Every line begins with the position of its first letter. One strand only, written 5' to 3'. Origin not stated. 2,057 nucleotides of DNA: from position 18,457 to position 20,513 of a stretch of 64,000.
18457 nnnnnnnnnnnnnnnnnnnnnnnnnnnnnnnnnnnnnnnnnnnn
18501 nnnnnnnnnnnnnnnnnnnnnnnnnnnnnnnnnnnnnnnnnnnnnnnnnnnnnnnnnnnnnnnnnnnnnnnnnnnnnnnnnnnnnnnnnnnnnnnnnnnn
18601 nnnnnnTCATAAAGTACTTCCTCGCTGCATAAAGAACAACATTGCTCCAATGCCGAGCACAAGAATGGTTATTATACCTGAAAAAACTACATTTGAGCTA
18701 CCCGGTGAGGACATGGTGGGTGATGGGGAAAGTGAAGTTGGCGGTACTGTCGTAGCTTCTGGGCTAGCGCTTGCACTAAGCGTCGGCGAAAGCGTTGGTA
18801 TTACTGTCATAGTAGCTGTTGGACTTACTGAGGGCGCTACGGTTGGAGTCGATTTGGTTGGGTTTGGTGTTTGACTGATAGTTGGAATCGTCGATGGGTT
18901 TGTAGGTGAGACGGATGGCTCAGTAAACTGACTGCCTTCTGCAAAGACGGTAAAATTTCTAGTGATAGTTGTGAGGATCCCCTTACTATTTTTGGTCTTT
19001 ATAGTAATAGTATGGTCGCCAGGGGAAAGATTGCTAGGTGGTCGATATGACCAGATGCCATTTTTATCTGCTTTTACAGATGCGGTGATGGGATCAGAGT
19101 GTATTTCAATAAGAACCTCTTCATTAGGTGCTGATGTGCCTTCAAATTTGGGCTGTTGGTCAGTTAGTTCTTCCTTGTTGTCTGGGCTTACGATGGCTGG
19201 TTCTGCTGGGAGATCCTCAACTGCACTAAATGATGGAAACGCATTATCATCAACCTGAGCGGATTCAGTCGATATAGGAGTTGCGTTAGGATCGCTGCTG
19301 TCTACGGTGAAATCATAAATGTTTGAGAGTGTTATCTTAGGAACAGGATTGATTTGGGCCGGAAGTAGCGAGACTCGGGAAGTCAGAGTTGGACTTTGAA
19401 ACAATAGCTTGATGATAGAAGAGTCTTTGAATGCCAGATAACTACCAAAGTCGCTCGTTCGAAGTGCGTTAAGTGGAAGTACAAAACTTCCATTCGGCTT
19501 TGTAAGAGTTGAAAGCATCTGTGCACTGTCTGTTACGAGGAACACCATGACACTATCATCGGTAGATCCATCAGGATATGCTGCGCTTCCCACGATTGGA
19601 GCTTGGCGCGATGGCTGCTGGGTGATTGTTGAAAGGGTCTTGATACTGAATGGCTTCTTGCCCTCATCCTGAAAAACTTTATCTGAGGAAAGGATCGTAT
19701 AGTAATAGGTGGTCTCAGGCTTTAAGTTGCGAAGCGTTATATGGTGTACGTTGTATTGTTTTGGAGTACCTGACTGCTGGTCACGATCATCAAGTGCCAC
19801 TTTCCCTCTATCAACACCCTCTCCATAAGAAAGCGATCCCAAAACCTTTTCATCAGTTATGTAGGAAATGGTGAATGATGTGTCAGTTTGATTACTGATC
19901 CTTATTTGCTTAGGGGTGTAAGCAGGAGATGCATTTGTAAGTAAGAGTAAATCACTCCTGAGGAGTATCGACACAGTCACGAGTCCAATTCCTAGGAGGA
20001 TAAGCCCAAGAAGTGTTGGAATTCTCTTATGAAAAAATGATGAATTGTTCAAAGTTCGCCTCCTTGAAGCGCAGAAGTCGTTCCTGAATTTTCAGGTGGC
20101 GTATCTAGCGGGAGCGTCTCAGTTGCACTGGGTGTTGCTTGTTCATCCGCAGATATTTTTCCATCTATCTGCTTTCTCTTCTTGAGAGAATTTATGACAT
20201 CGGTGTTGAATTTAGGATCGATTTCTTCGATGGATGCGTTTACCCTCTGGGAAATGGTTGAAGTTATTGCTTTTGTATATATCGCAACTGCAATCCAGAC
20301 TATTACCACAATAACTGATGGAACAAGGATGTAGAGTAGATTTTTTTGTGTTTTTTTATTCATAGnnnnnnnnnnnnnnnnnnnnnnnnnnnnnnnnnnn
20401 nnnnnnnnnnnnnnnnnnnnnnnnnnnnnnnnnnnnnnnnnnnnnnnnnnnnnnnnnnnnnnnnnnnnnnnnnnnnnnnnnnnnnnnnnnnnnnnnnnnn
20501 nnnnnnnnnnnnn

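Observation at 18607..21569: Orphan PilN/PilO-like pair fused in an operon with two anchored surface proteins and the glycosylation cluster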

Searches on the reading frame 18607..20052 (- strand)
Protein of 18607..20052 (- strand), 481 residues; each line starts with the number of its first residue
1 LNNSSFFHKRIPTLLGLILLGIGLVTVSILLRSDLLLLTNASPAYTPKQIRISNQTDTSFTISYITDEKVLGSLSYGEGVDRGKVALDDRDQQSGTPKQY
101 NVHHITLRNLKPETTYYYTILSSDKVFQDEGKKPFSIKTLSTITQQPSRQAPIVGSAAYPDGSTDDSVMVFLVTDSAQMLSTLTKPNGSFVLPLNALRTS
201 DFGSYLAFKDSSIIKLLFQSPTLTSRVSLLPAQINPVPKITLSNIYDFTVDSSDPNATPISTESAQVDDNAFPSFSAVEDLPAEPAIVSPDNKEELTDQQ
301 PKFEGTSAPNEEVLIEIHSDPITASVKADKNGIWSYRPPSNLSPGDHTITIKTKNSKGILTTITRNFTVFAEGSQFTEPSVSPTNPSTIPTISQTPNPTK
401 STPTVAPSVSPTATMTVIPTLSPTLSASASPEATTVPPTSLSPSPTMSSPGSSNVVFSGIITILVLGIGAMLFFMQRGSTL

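Call 3: search_protein_families(library=pfam, proteins=[window:18607-20052:-], max_evalue=1)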
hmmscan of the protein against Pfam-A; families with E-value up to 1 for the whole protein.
window:18607-20052:- (481 aa): 5 families
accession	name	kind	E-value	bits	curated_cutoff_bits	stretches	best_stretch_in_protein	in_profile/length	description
PF16656.11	Pur_ac_phosph_N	-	6.3e-09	36.7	30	1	47-130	1-84/93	Purple acid Phosphatase, N-terminal domain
PF19077.6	Big_13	-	1.7e-08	35.3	27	1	297-364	25-94/102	Bacterial Ig-like domain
PF18957.6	RibLong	-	0.008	17.4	27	0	294-353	17-76/93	Long Rib domain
PF00041.27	fn3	-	0.01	16.5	25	1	46-123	2-69/84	Fibronectin type III domain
PF05283.16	MGC-24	-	0.12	13.2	28.5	1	390-476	47-127/140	Multi-glycosylated core protein 24 (MGC-24), sialomucin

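Call 4: search_protein_families(library=ncbifam, proteins=[window:18607-20052:-], max_evalue=1)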
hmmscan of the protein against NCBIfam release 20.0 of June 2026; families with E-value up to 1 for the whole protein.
window:18607-20052:- (481 aa): 1 family
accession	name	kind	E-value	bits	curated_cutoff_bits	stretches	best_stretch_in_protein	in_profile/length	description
NF040520.1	Ig_like_BLP2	equivalog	4.9e-05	21.7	750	1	295-372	534-612/730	Ig-like repeat protein Blp2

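Call 50: find_related_loci(query=A4, collection=metagenome_contigs, flank=10000)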
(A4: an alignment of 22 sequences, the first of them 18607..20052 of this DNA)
Query A4 (481 aa) in metagenome_contigs; peptide patterns used: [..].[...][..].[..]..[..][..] (x = any residue, [..] = any of these).
464 stretches matched a pattern; 325 encode a relative of the query (tblastn E <= 1e-3); the best 80 are kept; 80 distinct loci.
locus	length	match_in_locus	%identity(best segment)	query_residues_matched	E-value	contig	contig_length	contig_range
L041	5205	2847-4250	56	1-479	2e-161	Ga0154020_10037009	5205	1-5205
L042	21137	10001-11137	59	3-381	2e-140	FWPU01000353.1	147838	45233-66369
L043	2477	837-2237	51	4-481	2e-144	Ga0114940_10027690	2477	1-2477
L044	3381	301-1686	50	4-481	5e-133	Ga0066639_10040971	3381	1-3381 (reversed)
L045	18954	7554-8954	41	7-479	8e-102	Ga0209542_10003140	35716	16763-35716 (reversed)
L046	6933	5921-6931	53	4-343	9e-101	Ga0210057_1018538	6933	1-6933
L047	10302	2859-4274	39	5-479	6e-101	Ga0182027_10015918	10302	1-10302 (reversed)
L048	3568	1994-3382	41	7-479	1e-101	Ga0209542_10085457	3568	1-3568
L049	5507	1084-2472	39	6-478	1e-98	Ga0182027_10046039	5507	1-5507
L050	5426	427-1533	44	4-375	2e-97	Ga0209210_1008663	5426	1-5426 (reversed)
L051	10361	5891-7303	42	5-478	3e-97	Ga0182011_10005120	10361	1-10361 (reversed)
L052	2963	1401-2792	41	1-477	6e-100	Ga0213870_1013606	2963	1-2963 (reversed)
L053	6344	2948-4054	44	4-375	2e-97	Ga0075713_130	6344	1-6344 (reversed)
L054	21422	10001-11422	42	5-479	6e-103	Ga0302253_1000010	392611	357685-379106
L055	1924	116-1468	40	5-478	4e-102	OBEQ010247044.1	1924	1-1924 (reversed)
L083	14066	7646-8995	42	5-472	1e-86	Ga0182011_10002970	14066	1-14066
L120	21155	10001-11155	37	1-407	2e-68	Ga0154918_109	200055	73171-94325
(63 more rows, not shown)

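Call 54: search_solved_structures(query=A4, max_evalue=1)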
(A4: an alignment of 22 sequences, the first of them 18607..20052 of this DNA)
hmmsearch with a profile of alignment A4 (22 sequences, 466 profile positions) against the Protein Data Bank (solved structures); distinct sequences matched with E-value up to 1: 17.
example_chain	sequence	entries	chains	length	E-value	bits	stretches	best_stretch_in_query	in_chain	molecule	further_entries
9ot8_A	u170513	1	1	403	0.00039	22.6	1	44-138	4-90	FN3con-9 - FN3con-41 fusion,Galectin-3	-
2yn3_A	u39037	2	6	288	0.00055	22.1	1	288-350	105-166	PUTATIVE INNER MEMBRANE PROTEIN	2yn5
7e72_E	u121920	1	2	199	0.0022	20.2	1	45-123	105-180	Angiopoietin-1 receptor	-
5mya_A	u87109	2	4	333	0.0023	20.1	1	45-125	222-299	Angiopoietin-1 receptor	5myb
5utk_A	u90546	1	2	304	0.0028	19.8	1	45-124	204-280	Angiopoietin-1 receptor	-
6bt9_A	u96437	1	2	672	0.0096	18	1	56-146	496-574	Chitinase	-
3teu_A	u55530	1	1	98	0.073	15.1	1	44-80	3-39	Fibcon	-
4lxo_A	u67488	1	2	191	0.11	14.5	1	45-121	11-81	Fibronectin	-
9p6s_C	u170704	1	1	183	0.13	14.4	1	45-121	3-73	Fibronectin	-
1txj_A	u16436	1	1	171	0.14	14.2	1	127-247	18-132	translationally controlled tumour-associated protein (TCTP) from Plasmodium knowlesi, PKN_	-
5j7k_A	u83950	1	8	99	0.16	14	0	45-123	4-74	FN3con-a-lys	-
2qfp_A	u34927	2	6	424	0.38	12.8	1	44-119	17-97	Purple acid phosphatase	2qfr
4dhl_A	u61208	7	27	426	0.39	12.7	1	44-119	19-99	Purple acid phosphatase | Fe(3+)-Zn(2+) purple acid phosphatase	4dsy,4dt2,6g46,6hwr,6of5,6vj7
6hwr_D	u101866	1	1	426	0.39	12.7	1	44-119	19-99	Fe(3+)-Zn(2+) purple acid phosphatase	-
8brn_A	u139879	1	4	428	0.39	12.7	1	44-119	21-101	Fe(3+)-Zn(2+) purple acid phosphatase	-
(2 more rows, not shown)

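Call 55: search_protein_families(library=pfam, alignment_id=A4, max_evalue=0.01)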
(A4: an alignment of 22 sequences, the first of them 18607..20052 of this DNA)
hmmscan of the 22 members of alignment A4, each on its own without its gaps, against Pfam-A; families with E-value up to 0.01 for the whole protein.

A. member 1, window:18607-20052:- (481 aa): 3 families
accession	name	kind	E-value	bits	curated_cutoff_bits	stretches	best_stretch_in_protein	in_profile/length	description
PF16656.11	Pur_ac_phosph_N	-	6.3e-09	36.7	30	1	47-130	1-84/93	Purple acid Phosphatase, N-terminal domain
PF19077.6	Big_13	-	1.7e-08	35.3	27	1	297-364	25-94/102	Bacterial Ig-like domain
PF18957.6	RibLong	-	0.008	17.4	27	0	294-353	17-76/93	Long Rib domain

B. families by the number of members that match (of 22 scanned): 13 families
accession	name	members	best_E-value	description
PF19077.6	Big_13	22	1.9e-14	Bacterial Ig-like domain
PF16656.11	Pur_ac_phosph_N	22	6.3e-09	Purple acid Phosphatase, N-terminal domain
PF00041.27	fn3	20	2.8e-08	Fibronectin type III domain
PF17936.7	Big_6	13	2.9e-08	Bacterial Ig domain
PF13620.12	CarboxypepD_reg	7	8.1e-08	Carboxypeptidase regulatory-like domain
PF17892.7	Cadherin_5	5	0.00023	Cadherin-like domain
PF00630.25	Filamin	4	0.00025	Filamin/ABP280 repeat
PF18957.6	RibLong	3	0.00012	Long Rib domain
PF09136.16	Glucodextran_B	2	0.00037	Glucodextranase, domain B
PF08428.16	Rib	2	0.0008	Rib domain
PF17963.7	Big_9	1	4e-05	Bacterial Ig domain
PF20712.2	CyanoTRADDas_TM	1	0.0016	Cyanobacterial TRADD-N associated 2-Transmembrane domain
PF00746.26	Gram_pos_anchor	1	0.0065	LPXTG cell wall anchor motif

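Call 67: search_protein_families(library=pfam, proteins=[L120:11437-12645:+, L120:12661-14007:-, L120:13967-15271:-, L120:15278-16387:-, L120:16380-17090:-, L120:17204-19042:+, L120:19039-20058:+, L120:3825-5660:-, L120:2685-3824:+, L083:9078-10838:+], max_evalue=0.0001)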
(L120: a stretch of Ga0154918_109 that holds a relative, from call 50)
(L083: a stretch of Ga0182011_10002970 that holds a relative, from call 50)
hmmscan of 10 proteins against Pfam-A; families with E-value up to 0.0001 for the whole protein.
L120:11437-12645:+ (402 aa): 0 families

L120:12661-14007:- (448 aa): 3 families
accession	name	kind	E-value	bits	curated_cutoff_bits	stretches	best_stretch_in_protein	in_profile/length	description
PF02366.24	PMT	-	3e-23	83.1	22.7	1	27-248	2-239/245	Dolichyl-phosphate-mannose-protein mannosyltransferase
PF16192.10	PMT_4TMC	-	3.1e-18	66.4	32.4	1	267-426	3-189/202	C-terminal four TMM region of protein-O-mannosyltransferase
PF13231.12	PMT_2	-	1.1e-08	35.8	26.1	1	84-240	2-158/160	Dolichyl-phosphate-mannose-protein mannosyltransferase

L120:13967-15271:- (434 aa): 0 families

L120:15278-16387:- (369 aa): 1 family
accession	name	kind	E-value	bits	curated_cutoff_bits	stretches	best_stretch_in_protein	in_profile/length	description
PF03816.19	LytR_cpsA_psr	-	1.2e-30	107.1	24.6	1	73-256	2-148/150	LytR_cpsA_psr family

L120:16380-17090:- (236 aa): 1 family
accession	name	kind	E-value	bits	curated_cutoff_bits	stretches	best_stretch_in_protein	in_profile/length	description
PF00121.24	TIM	-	1.6e-55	188.7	20.1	1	5-235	2-244/245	Triosephosphate isomerase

L120:17204-19042:+ (612 aa): 6 families
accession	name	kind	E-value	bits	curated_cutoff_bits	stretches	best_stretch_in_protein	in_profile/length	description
PF00580.27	UvrD-helicase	-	7.3e-88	295.2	23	1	9-271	1-271/271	UvrD/REP helicase N-terminal domain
PF13361.12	UvrD_C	-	4.8e-69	233.9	25.6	2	277-413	2-136/350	UvrD-like helicase C-terminal domain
PF13245.12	AAA_19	-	8e-20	71.8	25.1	1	13-254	1-132/134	AAA domain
PF13538.12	UvrD_C_2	-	6.2e-09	36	27.4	1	512-568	4-51/52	UvrD-like helicase C-terminal domain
PF13604.12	AAA_30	-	1.2e-06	28.8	27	1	9-112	2-96/191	AAA domain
PF01443.25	Viral_helicase1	-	2.6e-06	27.9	21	0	193-283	43-131/228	Viral superfamily 1 RNA helicase core domain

L120:19039-20058:+ (339 aa): 2 families
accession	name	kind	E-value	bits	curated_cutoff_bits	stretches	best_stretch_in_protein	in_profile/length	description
PF02388.22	FemAB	-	1.8e-32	113.1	24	2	203-329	284-406/406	FemAB family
PF13480.13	Acetyltransf_6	-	1.6e-06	28.8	22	0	229-279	86-136/143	Acetyltransferase (GNAT) domain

L120:3825-5660:- (611 aa): 6 families
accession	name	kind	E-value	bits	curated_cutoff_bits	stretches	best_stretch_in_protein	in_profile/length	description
PF00009.33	GTP_EFTU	-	3.9e-52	177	26.5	1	5-196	2-188/188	Elongation factor Tu GTP binding domain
PF06421.17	LepA_C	-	2.4e-41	140.6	29.7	1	495-610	1-107/107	GTP-binding protein LepA C-terminus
PF00679.30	EFG_C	-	5.7e-19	68.4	27.9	1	407-492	2-87/89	Elongation factor G C-terminus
PF03144.31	GTP_EFTU_D2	-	5.8e-08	33.5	30.3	1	220-290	1-73/73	Elongation factor Tu domain 2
PF22042.2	EF-G_D2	-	8.6e-06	26.2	27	1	206-290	2-82/84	Elongation factor G domain 2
PF14492.12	EFG_III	-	3.8e-05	24.1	27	1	305-378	2-72/75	Elongation Factor G, domain III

L120:2685-3824:+ (379 aa): 3 families
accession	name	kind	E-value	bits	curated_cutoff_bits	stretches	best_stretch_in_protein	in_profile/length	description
PF00801.26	PKD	-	1.2e-10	41.7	23.5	1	245-322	11-77/80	PKD domain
PF18911.6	PKD_4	-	5.4e-10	39.6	27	1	242-324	11-82/85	PKD domain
PF00963.24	Cohesin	-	1.1e-08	35.8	24.1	1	49-157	6-117/139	Cohesin domain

L083:9078-10838:+ (586 aa): 0 families

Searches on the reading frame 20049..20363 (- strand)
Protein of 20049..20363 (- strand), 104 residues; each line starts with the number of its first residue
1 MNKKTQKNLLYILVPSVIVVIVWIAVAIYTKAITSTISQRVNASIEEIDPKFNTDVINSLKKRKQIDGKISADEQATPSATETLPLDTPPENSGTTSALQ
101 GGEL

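Call 3: search_protein_families(library=pfam, proteins=[window:20049-20363:-], max_evalue=1)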
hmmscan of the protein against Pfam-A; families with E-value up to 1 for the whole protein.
window:20049-20363:- (104 aa): 4 families
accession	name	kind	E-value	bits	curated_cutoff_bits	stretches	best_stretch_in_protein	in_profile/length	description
PF15012.11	DUF4519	-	0.03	14.9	27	1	2-31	23-52/56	Domain of unknown function (DUF4519)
PF04415.17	DUF515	-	0.035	13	29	1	4-67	26-92/449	Protein of unknown function (DUF515)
PF00558.24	Vpu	-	0.15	12.3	24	1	1-48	1-46/81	Vpu protein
PF15102.11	TMEM154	-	0.68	10.2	30.3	1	4-32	59-87/153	TMEM154 protein family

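Call 4: search_protein_families(library=ncbifam, proteins=[window:20049-20363:-], max_evalue=1)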
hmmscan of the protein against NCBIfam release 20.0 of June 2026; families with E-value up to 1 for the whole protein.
window:20049-20363:- (104 aa): 1 family
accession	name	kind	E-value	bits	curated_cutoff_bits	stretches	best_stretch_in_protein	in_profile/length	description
NF042931.1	SAG1386_EF1546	equivalog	0.015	15.4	80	1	3-103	24-118/158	SAG1386/EF1546 family surface-associated protein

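Call 80: search_solved_structures(query=A3, max_evalue=10)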
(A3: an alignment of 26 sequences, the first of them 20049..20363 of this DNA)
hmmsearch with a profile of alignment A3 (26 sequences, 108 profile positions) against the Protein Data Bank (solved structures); distinct sequences matched with E-value up to 10: 10.
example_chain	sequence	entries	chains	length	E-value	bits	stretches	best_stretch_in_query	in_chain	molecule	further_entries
9t5t_M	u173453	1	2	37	0.11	15.9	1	5-22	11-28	Photosystem II reaction center protein M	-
9qce_E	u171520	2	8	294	0.29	14.5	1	37-72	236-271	Hemagglutinin component HA33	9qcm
8wql_MD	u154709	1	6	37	0.62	13.5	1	5-22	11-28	Photosystem II reaction center protein M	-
11yo_M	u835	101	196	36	0.77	13.2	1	7-22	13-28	Photosystem II reaction center protein M | Photosystem II reaction center M protein | Photosystem II PsbM protein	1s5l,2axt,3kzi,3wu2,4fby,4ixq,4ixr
6wj6_M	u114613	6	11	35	0.8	13.1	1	5-22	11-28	Photosystem II reaction center protein M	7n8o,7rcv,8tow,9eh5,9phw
9t5u_M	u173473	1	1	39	0.89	13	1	5-21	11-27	PsbM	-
7eda_M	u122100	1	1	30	0.94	12.9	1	7-21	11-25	Photosystem II reaction center protein M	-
4il6_M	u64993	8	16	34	0.95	12.9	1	7-22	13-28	Photosystem II reaction center protein M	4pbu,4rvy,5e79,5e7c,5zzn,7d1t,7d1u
7ane_ak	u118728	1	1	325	1.1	12.7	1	59-106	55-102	mS58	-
6dhe_M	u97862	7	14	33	1.5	12.3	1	7-21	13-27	Photosystem II reaction center protein M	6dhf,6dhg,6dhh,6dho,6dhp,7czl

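Call 81: search_protein_families(library=pfam, alignment_id=A3, max_evalue=0.1)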
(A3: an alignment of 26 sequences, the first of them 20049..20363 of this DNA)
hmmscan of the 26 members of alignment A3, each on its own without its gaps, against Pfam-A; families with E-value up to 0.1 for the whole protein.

A. member 1, window:20049-20363:- (104 aa): 2 families
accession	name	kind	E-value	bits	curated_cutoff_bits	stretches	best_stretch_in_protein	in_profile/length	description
PF15012.11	DUF4519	-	0.03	14.9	27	1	2-31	23-52/56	Domain of unknown function (DUF4519)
PF04415.17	DUF515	-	0.035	13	29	1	4-67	26-92/449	Protein of unknown function (DUF515)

B. families by the number of members that match (of 26 scanned): 7 families
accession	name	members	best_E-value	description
PF15102.11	TMEM154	2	0.045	TMEM154 protein family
PF06858.20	NOG1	1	0.018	Nucleolar GTP-binding protein 1 (NOG1)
PF15012.11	DUF4519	1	0.03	Domain of unknown function (DUF4519)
PF04415.17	DUF515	1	0.035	Protein of unknown function (DUF515)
PF05961.16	Chordopox_A13L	1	0.051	Chordopoxvirus A13L protein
PF21793.2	DUF6877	1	0.058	Family of unknown function (DUF6877)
PF16954.10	HRG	1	0.065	Haem-transporter, endosomal/lysosomal, haem-responsive gene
